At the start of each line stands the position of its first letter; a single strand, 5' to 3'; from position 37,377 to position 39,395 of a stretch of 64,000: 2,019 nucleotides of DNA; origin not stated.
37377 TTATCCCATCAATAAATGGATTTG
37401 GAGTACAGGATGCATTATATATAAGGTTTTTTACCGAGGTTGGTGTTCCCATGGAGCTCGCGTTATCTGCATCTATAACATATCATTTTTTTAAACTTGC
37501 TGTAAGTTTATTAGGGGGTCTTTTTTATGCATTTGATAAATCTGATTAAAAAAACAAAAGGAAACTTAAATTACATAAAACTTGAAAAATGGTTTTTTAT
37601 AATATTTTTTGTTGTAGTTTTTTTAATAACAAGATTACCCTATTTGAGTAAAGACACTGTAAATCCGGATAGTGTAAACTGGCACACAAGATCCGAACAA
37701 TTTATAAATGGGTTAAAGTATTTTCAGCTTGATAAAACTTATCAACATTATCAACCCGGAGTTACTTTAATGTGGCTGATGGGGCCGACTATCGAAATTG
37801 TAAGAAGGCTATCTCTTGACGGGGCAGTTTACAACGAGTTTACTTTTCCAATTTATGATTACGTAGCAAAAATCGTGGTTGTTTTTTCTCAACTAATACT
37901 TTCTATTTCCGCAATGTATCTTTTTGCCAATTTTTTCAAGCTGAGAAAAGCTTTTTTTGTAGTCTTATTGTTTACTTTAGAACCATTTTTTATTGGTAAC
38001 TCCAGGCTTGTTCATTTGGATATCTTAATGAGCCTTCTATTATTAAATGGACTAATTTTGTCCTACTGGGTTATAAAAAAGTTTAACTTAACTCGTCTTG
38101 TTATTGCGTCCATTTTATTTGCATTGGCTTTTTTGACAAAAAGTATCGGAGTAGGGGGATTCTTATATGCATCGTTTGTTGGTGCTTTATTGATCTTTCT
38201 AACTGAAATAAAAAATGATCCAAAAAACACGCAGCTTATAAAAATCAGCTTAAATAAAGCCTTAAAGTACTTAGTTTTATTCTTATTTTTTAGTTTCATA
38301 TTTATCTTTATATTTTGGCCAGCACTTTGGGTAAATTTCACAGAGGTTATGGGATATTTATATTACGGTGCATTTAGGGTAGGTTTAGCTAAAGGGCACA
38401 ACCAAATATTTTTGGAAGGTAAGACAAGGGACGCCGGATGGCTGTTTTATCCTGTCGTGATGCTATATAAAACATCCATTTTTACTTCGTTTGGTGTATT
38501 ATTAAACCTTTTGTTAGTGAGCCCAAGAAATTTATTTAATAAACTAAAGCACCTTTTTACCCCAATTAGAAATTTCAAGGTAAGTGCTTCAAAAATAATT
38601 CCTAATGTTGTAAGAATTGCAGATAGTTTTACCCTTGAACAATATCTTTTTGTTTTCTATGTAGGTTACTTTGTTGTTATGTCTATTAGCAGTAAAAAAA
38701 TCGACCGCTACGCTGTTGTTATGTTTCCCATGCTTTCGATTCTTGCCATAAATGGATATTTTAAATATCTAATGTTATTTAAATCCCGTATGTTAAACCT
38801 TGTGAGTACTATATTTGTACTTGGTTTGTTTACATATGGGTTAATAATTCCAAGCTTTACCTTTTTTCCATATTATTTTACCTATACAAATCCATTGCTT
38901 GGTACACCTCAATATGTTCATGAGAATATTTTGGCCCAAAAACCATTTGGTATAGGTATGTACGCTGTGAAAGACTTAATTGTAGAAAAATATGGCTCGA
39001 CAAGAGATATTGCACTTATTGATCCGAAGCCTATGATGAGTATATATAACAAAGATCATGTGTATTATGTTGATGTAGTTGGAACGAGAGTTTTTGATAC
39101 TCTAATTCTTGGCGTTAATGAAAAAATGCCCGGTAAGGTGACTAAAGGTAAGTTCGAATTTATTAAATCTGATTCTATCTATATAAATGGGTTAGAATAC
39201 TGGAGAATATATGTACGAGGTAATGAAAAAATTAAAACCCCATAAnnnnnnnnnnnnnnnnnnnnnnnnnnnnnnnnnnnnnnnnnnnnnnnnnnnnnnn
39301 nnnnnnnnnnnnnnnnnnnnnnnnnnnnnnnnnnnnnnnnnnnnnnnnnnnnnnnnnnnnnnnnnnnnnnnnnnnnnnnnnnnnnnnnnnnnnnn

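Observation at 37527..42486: Three tandem PMT/ArnT-like GT-C paralogs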

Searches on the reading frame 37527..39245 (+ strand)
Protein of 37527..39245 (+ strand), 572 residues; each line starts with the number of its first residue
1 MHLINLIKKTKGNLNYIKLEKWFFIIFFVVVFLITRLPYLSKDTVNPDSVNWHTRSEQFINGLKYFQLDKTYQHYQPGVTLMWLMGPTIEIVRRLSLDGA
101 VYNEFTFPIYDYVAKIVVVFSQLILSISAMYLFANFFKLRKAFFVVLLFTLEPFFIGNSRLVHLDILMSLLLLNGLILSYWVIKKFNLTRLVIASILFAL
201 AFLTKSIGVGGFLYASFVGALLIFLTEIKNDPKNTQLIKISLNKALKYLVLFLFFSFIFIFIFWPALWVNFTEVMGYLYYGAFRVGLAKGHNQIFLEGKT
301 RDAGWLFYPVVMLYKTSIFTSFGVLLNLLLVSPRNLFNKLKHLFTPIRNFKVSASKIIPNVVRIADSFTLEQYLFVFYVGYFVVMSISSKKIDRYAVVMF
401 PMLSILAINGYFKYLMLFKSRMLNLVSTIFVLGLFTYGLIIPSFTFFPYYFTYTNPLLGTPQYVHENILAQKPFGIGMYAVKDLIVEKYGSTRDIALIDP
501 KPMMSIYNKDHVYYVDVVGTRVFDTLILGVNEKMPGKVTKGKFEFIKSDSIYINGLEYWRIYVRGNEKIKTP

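Call 5: search_protein_families(library=pfam, proteins=[window:37527-39245:+], max_evalue=0.01)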
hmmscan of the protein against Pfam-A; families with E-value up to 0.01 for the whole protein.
window:37527-39245:+ (572 aa): 0 families

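Call 13: search_protein_families(library=ncbifam, proteins=[window:37527-39245:+], max_evalue=0.1)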
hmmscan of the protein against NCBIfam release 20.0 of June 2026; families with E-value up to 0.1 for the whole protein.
window:37527-39245:+ (572 aa): 0 families

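Call 14: search_solved_structures(query=window:37527-39245:+, max_evalue=10)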
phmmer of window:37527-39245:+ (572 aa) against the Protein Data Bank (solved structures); distinct sequences matched with E-value up to 10: 0.

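Call 17: find_homologous_proteins(query=window:37527-39245:+, max_evalue=0.001)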
Query window:37527-39245:+ (572 aa): 305 proteins with E <= 0.001 among 8000 candidates; the best 120 are listed.
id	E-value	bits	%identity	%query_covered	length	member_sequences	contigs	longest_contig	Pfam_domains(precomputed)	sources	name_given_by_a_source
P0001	0.0e+0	1253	100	100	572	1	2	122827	-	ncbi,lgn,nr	ncbi:hypothetical protein HYV31_04005 [candidate division WWE3 bacterium]|nr:hypothetical protein [c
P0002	9.6e-213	726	62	97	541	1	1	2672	PF13231.13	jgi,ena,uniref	uniref:Glycosyltransferase RgtA/B/C/D-like domain-containing protein n=1 Tax=candidate division WWE3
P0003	2.4e-205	702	61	97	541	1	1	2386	-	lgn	-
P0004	2.2e-147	511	47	96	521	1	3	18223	-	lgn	-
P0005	4.7e-142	493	46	96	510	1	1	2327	PF13231.13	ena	-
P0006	4.2e-134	467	44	96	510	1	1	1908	PF13231.13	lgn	-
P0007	2.0e-130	455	44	99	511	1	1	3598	PF02366.25,PF13231.13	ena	-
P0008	1.0e-129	452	44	95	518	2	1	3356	PF02366.25,PF13231.13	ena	-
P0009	3.4e-128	447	43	99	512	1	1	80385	PF02366.25,PF13231.13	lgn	-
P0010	1.2e-126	442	43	95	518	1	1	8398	PF13231.13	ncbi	-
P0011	1.2e-124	435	42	96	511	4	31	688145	PF13231.13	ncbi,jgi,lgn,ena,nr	ncbi:hypothetical protein HN803_01655 [candidate division WWE3 bacterium]|jgi:hypothetical protein|n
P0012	2.0e-124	435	42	99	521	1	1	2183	-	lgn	-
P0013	6.1e-123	430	42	96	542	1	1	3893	PF02366.25,PF13231.13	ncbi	-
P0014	2.5e-121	424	43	93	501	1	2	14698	PF02366.25,PF13231.13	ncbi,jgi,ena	-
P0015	2.6e-120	421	43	95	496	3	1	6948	PF02366.25,PF13231.13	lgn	-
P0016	7.2e-120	420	41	96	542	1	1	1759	PF02366.25,PF13231.13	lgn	-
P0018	1.0e-118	416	42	96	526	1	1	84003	PF13231.13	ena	-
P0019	4.9e-117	410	44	95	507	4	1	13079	PF13231.13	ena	-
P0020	9.4e-117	409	42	94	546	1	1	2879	PF13231.13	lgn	-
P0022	7.0e-115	403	44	99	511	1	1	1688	PF02366.25,PF13231.13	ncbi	-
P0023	7.2e-115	403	42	95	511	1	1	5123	PF02366.25,PF13231.13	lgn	-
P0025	2.2e-112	395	41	93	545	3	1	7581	PF13231.13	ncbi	ncbi:MAG: glycosyltransferase family 39 protein [Patescibacteria group bacterium]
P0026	2.6e-112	395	41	93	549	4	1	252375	PF13231.13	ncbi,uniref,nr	ncbi:glycosyltransferase family 39 protein [candidate division WWE3 bacterium]|uniref:Glycosyltransf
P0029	3.2e-112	394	41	94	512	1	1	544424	PF13231.13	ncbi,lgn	-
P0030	3.5e-112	394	41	98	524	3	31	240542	PF13231.13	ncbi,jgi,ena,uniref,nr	ncbi:hypothetical protein A2380_01165 [candidate division WWE3 bacterium RIFOXYB1_FULL_43_24]|uniref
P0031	7.2e-112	393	40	96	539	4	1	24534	PF02366.25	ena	-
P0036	9.3e-111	390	41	93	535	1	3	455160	PF13231.13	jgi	jgi:hypothetical protein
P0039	3.4e-110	388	40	98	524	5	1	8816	PF02366.25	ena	-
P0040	4.1e-110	387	42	95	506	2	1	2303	PF13231.13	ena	-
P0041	4.3e-110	387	40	96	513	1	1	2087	PF13231.13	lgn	-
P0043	7.0e-110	387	41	97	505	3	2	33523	PF13231.13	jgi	jgi:hypothetical protein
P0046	5.2e-109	384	40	96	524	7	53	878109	PF13231.13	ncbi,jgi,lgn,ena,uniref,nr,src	ncbi:TPA: hypothetical protein DHW62_00850 [candidate division WWE3 bacterium]|uniref:Uncharacterize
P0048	6.1e-109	384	42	95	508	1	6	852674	PF13231.13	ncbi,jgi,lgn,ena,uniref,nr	ncbi:hypothetical protein A2415_00635 [candidate division WWE3 bacterium RIFOXYC1_FULL_39_7]|uniref:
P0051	2.0e-108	382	41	99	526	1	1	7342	PF13231.13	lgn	-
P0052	2.4e-108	382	41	94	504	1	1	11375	PF13231.13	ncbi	-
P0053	2.8e-108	381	41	94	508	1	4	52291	PF13231.13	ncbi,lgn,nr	ncbi:glycosyltransferase family 39 protein [candidate division WWE3 bacterium]|nr:glycosyltransferas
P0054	3.5e-108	381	39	97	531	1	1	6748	PF02366.25,PF13231.13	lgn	-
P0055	3.5e-108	381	41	93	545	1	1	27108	PF13231.13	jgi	jgi:hypothetical protein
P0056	5.6e-108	380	41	94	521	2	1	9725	PF13231.13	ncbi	-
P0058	7.7e-108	380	41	93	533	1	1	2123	PF13231.13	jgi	jgi:hypothetical protein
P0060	2.5e-107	378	41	94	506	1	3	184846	PF13231.13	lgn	-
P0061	3.7e-107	378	39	98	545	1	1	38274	PF13231.13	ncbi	-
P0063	4.6e-107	377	38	96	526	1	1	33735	PF13231.13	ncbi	ncbi:ArnT family glycosyltransferase [Patescibacteria group bacterium]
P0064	5.7e-107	377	41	95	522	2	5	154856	PF02366.25,PF13231.13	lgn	-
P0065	1.2e-106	376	40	93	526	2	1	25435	PF02366.25,PF13231.13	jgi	-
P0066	1.4e-106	376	42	96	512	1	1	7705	PF13231.13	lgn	-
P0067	1.6e-106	376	42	96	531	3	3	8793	PF02366.25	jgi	jgi:hypothetical protein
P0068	2.0e-106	375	40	93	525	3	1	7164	PF02366.25,PF13231.13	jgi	-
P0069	2.0e-106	375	40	93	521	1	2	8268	PF13231.13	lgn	-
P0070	2.1e-106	375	39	97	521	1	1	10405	PF02366.25,PF13231.13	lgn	-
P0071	2.6e-106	375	39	97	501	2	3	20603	PF02366.25,PF13231.13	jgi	-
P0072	2.7e-106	375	40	99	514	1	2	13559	PF13231.13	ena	-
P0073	3.3e-106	375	39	93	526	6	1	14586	PF13231.13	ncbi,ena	-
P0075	5.1e-106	374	41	95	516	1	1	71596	PF13231.13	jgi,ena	jgi:4-amino-4-deoxy-L-arabinose transferase-like glycosyltransferase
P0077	6.0e-106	374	39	96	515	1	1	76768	PF02366.25,PF13231.13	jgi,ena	-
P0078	6.1e-106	374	38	99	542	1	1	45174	PF13231.13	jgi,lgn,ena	-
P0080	9.3e-106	373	39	93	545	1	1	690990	PF13231.13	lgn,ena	-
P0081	1.0e-105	373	40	95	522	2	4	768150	PF02366.25,PF13231.13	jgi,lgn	-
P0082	1.5e-105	372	40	95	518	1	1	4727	PF13231.13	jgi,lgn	jgi:hypothetical protein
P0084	2.0e-105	372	41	96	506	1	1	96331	PF13231.13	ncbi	ncbi:ArnT family glycosyltransferase [Patescibacteria group bacterium]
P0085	3.1e-105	371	40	96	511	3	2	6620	PF13231.13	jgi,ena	-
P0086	3.3e-105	371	40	96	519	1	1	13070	PF13231.13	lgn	-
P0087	3.8e-105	371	41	95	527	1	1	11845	PF02366.25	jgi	-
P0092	7.4e-105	370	39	96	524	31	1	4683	PF02366.25,PF13231.13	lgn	-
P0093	1.3e-104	369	40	96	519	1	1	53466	PF02366.25,PF13231.13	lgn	-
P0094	1.5e-104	369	40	96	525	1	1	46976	PF13231.13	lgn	-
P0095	2.3e-104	368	41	96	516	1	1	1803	PF13231.13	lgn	-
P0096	3.0e-104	368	39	96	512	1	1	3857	PF02366.25,PF13231.13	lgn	-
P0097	3.0e-104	368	38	99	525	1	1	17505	PF02366.25,PF13231.13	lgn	-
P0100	5.0e-104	367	40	96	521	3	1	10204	PF02366.25,PF13231.13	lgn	-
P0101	6.2e-104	367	41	99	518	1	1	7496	PF13231.13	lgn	-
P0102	7.5e-104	367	40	94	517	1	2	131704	PF13231.13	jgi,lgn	jgi:hypothetical protein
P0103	8.4e-104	367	40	95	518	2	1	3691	PF13231.13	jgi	jgi:hypothetical protein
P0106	1.3e-103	366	39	95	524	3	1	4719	PF02366.25,PF13231.13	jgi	-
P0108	1.6e-103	366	39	95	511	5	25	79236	PF13231.13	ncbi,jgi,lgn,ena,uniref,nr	ncbi:hypothetical protein A3H26_03250 [candidate division WWE3 bacterium RIFCSPLOWO2_12_FULL_36_10]|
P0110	3.0e-103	365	39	96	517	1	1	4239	PF02366.25,PF13231.13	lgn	-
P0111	4.6e-103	364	38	94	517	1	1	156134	PF13231.13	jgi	jgi:hypothetical protein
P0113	9.9e-103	363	38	96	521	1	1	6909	PF13231.13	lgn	-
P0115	1.5e-102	362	39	99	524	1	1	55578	PF02366.25,PF13231.13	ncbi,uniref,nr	ncbi:phospholipid carrier-dependent glycosyltransferase [candidate division WWE3 bacterium]|uniref:P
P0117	7.5e-102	360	39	97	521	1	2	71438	PF02366.25,PF13231.13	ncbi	-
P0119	1.0e-101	360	40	94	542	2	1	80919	PF02366.25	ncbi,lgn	-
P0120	1.1e-101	360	39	94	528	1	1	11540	PF02366.25,PF13231.13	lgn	-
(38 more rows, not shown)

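Call 25: search_solved_structures(query=A1, max_evalue=10)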
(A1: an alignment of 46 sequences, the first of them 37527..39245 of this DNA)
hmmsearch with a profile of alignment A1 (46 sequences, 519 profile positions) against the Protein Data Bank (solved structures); distinct sequences matched with E-value up to 10: 2.
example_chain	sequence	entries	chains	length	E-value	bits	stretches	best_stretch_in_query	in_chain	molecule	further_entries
3of5_A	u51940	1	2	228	0.29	13.2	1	393-451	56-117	Dethiobiotin synthetase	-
9i5k_A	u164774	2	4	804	2.6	10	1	109-209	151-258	Dolichyl-phosphate-mannose--protein mannosyltransferase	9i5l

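Call 39: predict_structure(alignment_id=A1)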
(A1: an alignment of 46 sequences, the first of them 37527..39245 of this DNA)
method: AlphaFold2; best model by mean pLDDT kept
length: 572 residues; sequences in the alignment: 46
mean_pLDDT: 90.6   pTM: 0.91
mean pLDDT of the five models: 90.6, 90.4, 89.4, 88.5, 87.2
residues with pLDDT >= 90: 437; 70-90: 93; 50-70: 33; < 50: 9
segments of 3 or more residues with pLDDT < 50: 1-3, 10-14
pLDDT, mean of each block of 10 residues (from residue 1): 49 59 95 97 93 95 96 82 97 94 95 97 98 96 98 95 94 98 97 98 93 97 94 94 98 98 96 91 72 79 84 94 96 77 68 72 87 96 80 80 98 95 96 97 94 91 88 91 97 95 97 95 96 93 96 95 91 61
secondary structure, 60 per line:
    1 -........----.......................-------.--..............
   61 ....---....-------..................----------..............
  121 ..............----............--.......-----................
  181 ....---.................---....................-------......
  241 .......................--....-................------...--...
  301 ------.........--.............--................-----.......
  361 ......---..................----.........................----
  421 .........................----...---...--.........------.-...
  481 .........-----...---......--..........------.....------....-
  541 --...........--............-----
elements in order: H2-9 H14-36 H47-64 H68-71 H79-96 H107-134 H139-150 H153-159 H165-184 H188-204 H208-227 H235-263 H266-269 H271-286 E293-295 E298-300 H307-315 H318-330 H333-348 H354-366 H370-387 H392-416 H421-445 H461-468 H478-489 E495-497 H501-506 E512-514 H515-518 E525-529 H536-539 E543-553 E556-567

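Call 43: fold_search(model_id=the predicted structure, library=pdb)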
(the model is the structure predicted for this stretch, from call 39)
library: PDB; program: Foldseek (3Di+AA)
matches with E <= 10: 327; with E <= 0.001: 17
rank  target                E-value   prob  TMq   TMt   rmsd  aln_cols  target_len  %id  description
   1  5f15                  6.0e-06  1.00  0.42  0.44  11.9       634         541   13  Crystal Structure of ArnT from Cupriavidus metallidurans bound to Undecaprenyl phosphate (released 2016-02-17)
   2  5ezm                  1.7e-05  1.00  0.40  0.42  12.2       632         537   12  Crystal Structure of ArnT from Cupriavidus metallidurans in the apo state (released 2016-02-17)
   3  7oci_F                1.0e-04  1.00  0.49  0.44  11.0       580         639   10  Cryo-EM structure of yeast Ost6p containing oligosaccharyltransferase complex (released 2022-02-16)
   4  8age_A                1.1e-04  1.00  0.47  0.43   9.9       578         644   10  Structure of yeast oligosaccharylransferase complex with acceptor peptide bound (released 2022-12-07)
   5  7e9s_A                1.1e-04  1.00  0.44  0.31  12.5       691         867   12  Archaeal oligosaccharyltransferase AglB from Archaeoglobus fulgidus in complex with an inhibitory peptide and a dolich (released 2021-09-08)
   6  5gmy_A                1.4e-04  1.00  0.42  0.30  14.1       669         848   11  Crystal structure of the Archaeoglobus fulgidus oligosaccharyltransferase (O29867_ARCFU) tethered with an acceptor pep (released 2017-02-01)
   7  9s6u_A                1.4e-04  1.00  0.48  0.50   9.7       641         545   12  Ternary cryo-EM structure of human ALG9 with Dol25-PP-GlcNAc2Man8, Dol25-P-Man and Fab (released 2026-03-18)
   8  9i5k_A                1.6e-04  1.00  0.53  0.61   7.7       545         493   10  Structure of the Chaetomium thermophilum Pmt4 homodimer (C2 symmetry) (released 2025-12-24)
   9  8agc_A                2.9e-04  1.00  0.45  0.39  17.0       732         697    9  Structure of yeast oligosaccharylransferase complex with lipid-linked oligosaccharide and non-acceptor peptide bound (released 2022-12-07)
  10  3wak                  3.6e-04  1.00  0.45  0.32  12.4       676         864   12  Crystal structure of the Archaeoglobus fulgidus oligosaccharyltransferase (O29867_ARCFU) in the apo form (released 2013-10-30)
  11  8b6l_I                4.1e-04  1.00  0.40  0.34  18.6       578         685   10  Subtomogram average of the human Sec61-TRAP-OSTA-translocon (released 2022-12-07)
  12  9n9j_I                4.1e-04  1.00  0.41  0.35  19.2       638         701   11  Structure of a GRP94 folding intermediate engaged with a CCDC134- and FKBP11-bound secretory translocon (released 2025-11-19)
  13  9s6t_A                4.3e-04  1.00  0.48  0.55   9.0       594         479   15  Ternary cryo-EM structure of chicken ALG12 with Dol25-PP-GlcNAc2Man7, Dol25-P-Man, and Fab (released 2026-03-18)
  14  3waj                  5.8e-04  1.00  0.40  0.30  15.9       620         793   12  Crystal structure of the Archaeoglobus fulgidus oligosaccharyltransferase (O29867_ARCFU) complex with Zn and sulfate (released 2013-10-30)
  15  8agb_A                6.6e-04  1.00  0.42  0.39  12.3       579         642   11  Structure of yeast oligosaccharylransferase complex with lipid-linked oligosaccharide bound (released 2022-12-07)
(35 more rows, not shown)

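Call 69: search_protein_representatives(alignment_id=A1)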
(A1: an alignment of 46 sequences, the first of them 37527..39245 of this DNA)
Query: 46 sequences, 519 profile positions. Proteins with E-value up to 0.001 (for the whole library): 7014; up to 1e-10: 2692; up to 1e-30: 1163. The best 150 are listed.
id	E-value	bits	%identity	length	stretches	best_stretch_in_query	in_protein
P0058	3.1e-215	732.4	-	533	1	8-517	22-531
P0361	1.0e-212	724.1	-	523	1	13-518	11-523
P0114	3.8e-212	722.2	-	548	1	6-517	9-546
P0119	8.2e-210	714.5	-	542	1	6-517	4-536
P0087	7.7e-208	708.0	-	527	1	8-517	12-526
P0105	2.0e-205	700.1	-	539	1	4-518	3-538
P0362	2.6e-201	686.5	-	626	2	179-517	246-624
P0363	2.0e-198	676.9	-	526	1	7-517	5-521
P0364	3.8e-189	646.3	-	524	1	10-518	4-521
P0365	4.7e-182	622.9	-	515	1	8-518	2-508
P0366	1.3e-179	614.9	-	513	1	7-517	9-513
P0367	9.7e-177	605.4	-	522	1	3-518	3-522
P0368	5.9e-176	602.8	-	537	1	8-518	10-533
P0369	3.5e-171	587.1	-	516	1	9-517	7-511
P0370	4.5e-170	583.4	-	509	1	11-517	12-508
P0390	1.4e-89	317.7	-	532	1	8-516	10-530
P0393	2.1e-82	294.1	-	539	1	8-516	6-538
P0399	7.3e-74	265.9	-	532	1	9-516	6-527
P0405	5.4e-70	253.2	-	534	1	9-517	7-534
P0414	9.2e-67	242.5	-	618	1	6-436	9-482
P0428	5.0e-63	230.2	-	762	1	15-518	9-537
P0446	2.7e-57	211.2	-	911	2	8-417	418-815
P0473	2.4e-54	201.6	-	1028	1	10-413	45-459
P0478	4.8e-54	200.5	-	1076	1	13-443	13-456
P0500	6.4e-53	196.8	-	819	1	6-421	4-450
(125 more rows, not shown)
